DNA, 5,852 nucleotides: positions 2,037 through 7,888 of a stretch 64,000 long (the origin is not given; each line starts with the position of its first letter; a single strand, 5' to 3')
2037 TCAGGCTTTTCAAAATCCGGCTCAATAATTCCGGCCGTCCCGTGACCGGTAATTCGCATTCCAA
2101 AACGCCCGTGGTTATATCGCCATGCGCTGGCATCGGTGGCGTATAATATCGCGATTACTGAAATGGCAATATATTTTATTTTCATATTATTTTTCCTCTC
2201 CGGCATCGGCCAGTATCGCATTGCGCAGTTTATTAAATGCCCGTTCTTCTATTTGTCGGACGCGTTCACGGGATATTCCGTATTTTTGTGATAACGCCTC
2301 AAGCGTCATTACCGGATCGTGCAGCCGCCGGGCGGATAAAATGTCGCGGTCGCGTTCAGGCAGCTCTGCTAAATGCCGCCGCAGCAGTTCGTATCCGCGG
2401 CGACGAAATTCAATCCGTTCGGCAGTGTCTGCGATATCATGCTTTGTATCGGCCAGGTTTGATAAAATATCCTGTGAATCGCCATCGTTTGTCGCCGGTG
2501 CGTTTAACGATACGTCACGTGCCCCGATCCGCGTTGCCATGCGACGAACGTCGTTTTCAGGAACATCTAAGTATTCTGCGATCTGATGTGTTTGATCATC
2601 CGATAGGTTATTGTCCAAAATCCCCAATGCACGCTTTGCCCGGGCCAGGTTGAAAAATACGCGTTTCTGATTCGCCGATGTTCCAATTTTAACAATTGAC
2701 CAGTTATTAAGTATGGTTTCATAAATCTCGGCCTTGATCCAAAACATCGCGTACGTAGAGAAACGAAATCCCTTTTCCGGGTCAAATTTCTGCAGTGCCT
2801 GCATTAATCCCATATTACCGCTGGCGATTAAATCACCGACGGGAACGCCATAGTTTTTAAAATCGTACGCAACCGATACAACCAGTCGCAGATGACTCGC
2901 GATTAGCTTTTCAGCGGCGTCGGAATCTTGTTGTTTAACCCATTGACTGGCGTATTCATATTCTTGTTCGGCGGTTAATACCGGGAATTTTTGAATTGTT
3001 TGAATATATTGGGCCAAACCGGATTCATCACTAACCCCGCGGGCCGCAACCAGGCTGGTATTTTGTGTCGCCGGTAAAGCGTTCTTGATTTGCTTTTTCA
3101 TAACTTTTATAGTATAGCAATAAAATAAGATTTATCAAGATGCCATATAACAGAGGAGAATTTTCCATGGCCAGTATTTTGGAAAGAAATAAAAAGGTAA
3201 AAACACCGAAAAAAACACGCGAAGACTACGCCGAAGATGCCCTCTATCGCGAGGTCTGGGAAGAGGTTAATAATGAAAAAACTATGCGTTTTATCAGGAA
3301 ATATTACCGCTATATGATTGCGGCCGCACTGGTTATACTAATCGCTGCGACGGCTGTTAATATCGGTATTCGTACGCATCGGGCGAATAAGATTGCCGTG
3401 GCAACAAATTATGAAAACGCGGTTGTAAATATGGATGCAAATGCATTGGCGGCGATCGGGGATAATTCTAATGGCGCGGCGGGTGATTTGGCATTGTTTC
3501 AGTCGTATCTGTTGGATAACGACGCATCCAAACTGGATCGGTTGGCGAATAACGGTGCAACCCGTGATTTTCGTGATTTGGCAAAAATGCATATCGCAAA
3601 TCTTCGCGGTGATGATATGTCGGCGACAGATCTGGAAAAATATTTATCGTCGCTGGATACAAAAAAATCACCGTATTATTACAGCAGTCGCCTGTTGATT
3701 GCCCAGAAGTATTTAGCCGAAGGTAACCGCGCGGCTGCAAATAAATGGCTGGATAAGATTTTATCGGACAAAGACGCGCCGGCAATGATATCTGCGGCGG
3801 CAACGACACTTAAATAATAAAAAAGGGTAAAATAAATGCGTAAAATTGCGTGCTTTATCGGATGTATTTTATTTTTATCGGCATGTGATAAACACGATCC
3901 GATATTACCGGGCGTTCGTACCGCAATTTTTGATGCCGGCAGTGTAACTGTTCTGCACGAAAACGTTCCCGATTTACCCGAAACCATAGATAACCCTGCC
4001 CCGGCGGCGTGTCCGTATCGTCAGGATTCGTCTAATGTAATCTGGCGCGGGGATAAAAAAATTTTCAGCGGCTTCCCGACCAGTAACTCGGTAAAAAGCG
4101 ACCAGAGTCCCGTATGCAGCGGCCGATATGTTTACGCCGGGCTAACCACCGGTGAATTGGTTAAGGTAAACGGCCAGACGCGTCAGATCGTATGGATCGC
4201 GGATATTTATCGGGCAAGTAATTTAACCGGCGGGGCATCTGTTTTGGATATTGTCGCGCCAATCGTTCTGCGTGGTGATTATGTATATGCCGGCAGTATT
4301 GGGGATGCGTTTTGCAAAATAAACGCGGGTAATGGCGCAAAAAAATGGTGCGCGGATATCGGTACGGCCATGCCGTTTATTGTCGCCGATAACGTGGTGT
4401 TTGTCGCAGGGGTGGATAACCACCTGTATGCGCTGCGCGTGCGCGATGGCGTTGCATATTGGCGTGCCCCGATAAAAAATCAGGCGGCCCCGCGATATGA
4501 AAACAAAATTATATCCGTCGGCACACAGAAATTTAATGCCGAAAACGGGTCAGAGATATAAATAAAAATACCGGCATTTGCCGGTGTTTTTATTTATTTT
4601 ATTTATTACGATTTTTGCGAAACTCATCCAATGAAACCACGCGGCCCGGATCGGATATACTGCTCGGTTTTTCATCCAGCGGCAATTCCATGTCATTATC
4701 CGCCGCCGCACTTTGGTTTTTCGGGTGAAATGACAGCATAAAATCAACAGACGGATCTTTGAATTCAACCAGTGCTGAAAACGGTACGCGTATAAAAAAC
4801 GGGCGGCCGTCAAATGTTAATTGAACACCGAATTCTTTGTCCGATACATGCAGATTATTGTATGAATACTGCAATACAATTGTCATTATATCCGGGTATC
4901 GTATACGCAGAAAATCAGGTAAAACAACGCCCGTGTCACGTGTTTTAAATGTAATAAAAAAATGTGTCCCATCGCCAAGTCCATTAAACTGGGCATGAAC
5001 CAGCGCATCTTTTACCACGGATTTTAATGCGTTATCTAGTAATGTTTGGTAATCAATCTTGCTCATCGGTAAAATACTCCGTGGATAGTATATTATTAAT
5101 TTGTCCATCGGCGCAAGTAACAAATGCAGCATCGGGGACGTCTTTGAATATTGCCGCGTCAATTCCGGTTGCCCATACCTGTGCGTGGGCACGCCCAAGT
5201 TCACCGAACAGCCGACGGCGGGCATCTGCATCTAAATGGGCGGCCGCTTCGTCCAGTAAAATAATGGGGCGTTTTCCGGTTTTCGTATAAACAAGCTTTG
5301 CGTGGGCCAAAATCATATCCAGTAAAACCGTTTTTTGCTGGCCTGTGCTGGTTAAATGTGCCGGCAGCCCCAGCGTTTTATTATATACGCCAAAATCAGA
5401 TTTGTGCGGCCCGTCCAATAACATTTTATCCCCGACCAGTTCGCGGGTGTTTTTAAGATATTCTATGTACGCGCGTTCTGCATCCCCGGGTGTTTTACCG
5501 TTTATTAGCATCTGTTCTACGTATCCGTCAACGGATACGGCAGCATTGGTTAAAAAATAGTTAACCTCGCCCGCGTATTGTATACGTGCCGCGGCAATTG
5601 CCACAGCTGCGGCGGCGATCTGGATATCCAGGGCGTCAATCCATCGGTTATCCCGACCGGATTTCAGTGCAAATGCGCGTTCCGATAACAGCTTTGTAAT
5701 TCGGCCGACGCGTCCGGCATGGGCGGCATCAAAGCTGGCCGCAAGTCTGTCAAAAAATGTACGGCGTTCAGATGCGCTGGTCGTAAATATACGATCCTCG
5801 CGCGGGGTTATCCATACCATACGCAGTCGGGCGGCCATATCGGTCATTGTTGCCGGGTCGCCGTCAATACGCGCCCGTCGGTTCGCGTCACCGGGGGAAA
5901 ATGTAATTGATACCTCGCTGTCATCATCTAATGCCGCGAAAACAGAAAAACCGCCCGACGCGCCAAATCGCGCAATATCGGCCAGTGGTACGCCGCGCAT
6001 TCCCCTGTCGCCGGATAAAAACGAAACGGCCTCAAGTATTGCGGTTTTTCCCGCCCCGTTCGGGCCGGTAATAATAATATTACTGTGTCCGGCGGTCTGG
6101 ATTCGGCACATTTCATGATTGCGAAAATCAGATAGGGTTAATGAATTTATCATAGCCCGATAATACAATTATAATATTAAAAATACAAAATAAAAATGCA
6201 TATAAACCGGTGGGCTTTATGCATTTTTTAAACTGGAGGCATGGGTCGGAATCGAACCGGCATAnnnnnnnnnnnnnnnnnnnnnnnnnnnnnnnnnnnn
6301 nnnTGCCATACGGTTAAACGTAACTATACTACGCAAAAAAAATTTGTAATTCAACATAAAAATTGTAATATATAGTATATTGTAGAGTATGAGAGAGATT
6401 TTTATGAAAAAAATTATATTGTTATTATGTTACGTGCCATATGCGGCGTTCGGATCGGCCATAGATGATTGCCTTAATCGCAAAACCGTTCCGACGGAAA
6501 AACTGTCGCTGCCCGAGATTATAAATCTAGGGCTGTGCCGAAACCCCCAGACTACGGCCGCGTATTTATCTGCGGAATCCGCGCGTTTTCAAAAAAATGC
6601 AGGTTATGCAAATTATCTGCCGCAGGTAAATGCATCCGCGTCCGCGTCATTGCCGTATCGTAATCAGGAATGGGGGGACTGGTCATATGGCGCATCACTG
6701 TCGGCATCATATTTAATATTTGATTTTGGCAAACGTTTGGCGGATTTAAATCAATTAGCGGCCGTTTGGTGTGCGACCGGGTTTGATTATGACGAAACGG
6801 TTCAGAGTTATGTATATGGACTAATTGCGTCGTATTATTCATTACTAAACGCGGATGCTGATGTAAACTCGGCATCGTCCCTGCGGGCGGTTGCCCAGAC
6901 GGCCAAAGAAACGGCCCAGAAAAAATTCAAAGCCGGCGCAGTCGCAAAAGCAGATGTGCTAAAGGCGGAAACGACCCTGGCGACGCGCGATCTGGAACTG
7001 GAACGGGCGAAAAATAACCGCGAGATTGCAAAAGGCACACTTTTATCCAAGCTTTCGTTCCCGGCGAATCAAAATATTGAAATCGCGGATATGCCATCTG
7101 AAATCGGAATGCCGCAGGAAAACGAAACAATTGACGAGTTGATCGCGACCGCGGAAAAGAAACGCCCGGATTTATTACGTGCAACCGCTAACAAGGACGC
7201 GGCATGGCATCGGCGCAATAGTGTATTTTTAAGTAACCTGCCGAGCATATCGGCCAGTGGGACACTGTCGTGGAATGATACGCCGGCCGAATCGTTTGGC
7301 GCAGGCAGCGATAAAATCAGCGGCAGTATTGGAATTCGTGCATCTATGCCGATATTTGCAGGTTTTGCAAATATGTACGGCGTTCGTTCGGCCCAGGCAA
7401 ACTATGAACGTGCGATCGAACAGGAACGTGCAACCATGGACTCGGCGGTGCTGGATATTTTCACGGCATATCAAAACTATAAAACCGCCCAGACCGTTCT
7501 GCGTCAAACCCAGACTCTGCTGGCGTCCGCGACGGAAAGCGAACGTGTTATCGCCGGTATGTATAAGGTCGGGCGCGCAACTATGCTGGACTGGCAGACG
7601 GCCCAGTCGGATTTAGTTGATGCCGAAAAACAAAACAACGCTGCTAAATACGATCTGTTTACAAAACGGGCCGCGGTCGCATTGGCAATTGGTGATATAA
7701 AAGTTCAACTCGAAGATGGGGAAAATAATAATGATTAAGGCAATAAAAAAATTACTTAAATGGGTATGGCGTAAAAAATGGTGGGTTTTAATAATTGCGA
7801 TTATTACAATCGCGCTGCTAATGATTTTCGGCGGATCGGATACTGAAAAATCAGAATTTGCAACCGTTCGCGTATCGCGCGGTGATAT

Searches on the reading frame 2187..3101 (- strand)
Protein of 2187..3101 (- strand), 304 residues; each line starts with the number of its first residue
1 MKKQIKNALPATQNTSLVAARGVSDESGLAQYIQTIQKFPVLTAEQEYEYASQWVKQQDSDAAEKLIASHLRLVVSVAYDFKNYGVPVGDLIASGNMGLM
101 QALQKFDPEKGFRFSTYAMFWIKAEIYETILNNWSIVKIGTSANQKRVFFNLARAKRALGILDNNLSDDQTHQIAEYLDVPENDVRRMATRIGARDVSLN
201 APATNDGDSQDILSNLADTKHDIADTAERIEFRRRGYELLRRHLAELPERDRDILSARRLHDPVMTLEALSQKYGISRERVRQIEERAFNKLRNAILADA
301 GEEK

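Call 91: find_encoding_contigs(protein=window:2187-3101:-, flank=10000, max_places=2)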
Protein window:2187-3101:- (304 aa): 10 contigs read that carry it; 2 places shown.
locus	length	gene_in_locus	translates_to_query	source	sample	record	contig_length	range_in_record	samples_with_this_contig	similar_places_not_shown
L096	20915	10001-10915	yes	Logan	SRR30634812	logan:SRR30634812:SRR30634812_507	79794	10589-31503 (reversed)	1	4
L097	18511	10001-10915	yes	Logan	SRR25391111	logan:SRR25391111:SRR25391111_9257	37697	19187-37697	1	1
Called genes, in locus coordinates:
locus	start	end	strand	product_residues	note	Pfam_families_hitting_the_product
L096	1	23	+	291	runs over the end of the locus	PF02195:ParB_N, PF17762:HTH_ParB, PF23552:ParB_C (weak)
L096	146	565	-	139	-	PF00691:OmpA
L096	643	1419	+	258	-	PF03167:UDG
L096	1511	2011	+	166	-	PF05198:IF3_N, PF00707:IF3_C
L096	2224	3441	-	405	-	PF12704:MacB_PCD, PF02687:FtsX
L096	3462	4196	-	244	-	PF00005:ABC_tran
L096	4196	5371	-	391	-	PF25917:BSH_RND, PF25973:BSH_CzcB, PF25984:BSH_YknX (weak), PF25876:HH_MFP_RND (weak), PF25893:HH_CzcB (weak), PF25954:Beta-barrel_RND_2, PF25990:Beta-barrel_YknX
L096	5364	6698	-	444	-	PF02321:OEP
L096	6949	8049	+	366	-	PF02463:SMC_N, PF13175:AAA_15 (faint), PF13476:AAA_23 (weak), PF13304:AAA_21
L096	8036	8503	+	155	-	PF04386:SspB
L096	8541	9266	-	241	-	PF13360:PQQ_2, PF13570:Beta-prop_ACSF4 (faint)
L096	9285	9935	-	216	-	-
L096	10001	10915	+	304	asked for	PF00140:Sigma70_r1_2 (weak), PF04542:Sigma70_r2, PF04545:Sigma70_r4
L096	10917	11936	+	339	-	-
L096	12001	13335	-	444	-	PF00350:Dynamin_N (faint), PF01926:MMR_HSR1, PF02421:FeoB_N, PF03193:RsgA_GTPase (faint), PF01926:MMR_HSR1, PF02421:FeoB_N, PF00009:GTP_EFTU (weak), PF14714:KH_dom-like, +2 more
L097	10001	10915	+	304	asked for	PF00140:Sigma70_r1_2 (weak), PF04542:Sigma70_r2, PF04545:Sigma70_r4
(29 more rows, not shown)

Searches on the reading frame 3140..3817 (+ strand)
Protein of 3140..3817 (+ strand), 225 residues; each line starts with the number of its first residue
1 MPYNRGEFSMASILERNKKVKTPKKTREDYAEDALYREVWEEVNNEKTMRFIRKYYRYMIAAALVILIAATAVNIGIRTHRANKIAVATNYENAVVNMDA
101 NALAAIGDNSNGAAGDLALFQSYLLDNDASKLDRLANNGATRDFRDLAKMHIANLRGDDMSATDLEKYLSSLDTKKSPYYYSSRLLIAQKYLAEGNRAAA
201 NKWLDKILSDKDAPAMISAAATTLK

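Call 32: find_encoding_contigs(protein=window:3140-3817:+, flank=10000, max_places=2)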
Protein window:3140-3817:+ (225 aa): 4 contigs read that carry it; 2 places shown.
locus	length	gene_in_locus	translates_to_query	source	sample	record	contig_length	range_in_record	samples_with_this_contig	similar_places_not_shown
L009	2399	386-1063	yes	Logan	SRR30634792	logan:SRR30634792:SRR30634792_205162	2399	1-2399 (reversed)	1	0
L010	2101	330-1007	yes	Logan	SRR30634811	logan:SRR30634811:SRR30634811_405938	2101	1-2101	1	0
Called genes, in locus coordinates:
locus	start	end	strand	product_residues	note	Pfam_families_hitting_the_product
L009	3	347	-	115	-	?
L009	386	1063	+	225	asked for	-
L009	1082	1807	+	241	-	PF13360:PQQ_2, PF13570:Beta-prop_ACSF4 (faint)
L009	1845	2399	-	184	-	?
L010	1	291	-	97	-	?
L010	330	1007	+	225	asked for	-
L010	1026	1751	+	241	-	PF13360:PQQ_2, PF13570:Beta-prop_ACSF4 (faint)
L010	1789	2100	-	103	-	?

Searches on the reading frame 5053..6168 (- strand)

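Call 70: search_protein_families(library=pfam, proteins=[window:5053-6168:-], max_evalue=0.001)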
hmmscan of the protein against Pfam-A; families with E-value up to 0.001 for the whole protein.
window:5053-6168:- (371 aa): 6 families
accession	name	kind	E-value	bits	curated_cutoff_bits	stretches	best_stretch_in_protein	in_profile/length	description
PF02463.25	SMC_N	-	2.5e-18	66.7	40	1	6-348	1-209/220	RecF/RecN/SMC N terminal domain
PF13304.12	AAA_21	-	5.4e-12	46.8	27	1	32-329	3-288/304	AAA domain, putative AbiEii toxin, Type IV TA system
PF13476.12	AAA_23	-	7.4e-07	30.4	27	1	9-53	1-44/201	AAA domain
PF13175.12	AAA_15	-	1e-05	25.8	32.1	1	6-52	1-47/374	AAA ATPase domain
PF13555.12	AAA_29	-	9.7e-05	22.5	27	1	15-51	12-45/61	P-loop containing region of AAA domain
PF13604.12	AAA_30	-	0.0008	19.6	27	0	21-63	11-53/191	AAA domain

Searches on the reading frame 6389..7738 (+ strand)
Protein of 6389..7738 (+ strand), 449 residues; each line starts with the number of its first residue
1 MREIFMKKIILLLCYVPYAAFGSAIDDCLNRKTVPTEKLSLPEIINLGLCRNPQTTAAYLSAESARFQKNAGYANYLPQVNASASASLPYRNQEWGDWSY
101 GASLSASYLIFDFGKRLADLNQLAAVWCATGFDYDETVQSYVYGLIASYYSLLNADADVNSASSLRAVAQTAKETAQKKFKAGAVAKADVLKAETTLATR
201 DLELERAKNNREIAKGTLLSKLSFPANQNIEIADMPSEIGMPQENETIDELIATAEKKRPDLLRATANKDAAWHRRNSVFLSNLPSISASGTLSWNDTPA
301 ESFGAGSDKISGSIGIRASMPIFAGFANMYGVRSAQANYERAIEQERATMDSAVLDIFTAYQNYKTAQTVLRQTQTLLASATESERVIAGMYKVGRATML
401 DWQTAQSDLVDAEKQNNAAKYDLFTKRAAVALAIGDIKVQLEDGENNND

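Call 7: search_protein_families(library=pfam, proteins=[window:6389-7738:+], max_evalue=0.00001)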
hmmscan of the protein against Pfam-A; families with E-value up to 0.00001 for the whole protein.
window:6389-7738:+ (449 aa): 1 family
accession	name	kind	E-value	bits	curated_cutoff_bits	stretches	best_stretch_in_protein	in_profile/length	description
PF02321.23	OEP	-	3.4e-53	180.7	22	2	249-435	2-187/187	Outer membrane efflux protein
